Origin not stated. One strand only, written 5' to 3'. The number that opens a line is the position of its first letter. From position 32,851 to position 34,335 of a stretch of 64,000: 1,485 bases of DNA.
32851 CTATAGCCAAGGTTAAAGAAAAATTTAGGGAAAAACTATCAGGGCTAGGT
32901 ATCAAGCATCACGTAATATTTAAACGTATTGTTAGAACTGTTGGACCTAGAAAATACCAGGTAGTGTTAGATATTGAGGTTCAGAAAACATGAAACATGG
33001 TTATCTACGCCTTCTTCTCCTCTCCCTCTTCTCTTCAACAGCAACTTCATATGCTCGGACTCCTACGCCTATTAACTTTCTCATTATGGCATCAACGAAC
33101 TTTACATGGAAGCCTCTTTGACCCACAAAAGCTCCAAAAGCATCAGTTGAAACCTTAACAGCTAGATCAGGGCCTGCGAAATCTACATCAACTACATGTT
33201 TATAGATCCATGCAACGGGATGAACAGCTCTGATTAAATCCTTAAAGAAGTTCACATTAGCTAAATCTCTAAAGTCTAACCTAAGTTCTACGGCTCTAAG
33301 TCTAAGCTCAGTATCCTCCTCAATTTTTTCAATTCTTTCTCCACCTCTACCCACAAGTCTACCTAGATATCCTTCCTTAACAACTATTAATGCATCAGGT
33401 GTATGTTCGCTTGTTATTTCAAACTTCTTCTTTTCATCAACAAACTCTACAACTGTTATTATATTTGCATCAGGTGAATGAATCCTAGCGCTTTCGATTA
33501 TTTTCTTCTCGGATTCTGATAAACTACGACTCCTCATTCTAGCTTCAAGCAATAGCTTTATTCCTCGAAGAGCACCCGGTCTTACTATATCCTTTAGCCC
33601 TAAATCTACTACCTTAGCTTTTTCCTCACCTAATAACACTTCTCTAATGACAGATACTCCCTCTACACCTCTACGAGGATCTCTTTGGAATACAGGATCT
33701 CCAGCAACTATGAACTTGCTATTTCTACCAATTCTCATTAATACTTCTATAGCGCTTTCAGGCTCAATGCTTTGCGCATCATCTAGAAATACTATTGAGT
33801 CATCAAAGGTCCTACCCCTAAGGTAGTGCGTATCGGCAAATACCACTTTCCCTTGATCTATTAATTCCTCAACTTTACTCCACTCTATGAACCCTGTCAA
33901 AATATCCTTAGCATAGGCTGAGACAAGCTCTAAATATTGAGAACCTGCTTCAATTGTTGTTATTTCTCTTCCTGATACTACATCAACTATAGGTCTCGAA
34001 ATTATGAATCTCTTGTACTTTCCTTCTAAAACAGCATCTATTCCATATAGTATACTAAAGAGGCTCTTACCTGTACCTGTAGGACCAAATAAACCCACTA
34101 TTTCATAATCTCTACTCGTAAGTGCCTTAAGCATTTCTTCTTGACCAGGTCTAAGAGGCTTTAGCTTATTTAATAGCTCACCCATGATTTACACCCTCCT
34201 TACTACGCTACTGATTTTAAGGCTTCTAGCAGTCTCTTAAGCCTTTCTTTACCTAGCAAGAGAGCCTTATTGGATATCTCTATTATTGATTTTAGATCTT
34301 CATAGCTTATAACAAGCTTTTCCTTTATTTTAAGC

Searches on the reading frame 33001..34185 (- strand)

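Call 99: search_protein_families(library=pfam, proteins=[window:33001-34185:-], max_evalue=0.00001)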
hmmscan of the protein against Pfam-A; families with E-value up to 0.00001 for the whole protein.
window:33001-34185:- (394 aa): 2 families
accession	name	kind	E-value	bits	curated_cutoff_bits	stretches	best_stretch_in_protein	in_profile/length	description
PF02562.22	PhoH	-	2.1e-52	178.1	27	1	8-211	2-202/205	PhoH-like protein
PF07650.23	KH_2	-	4.4e-06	26.9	22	0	250-300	13-62/78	KH domain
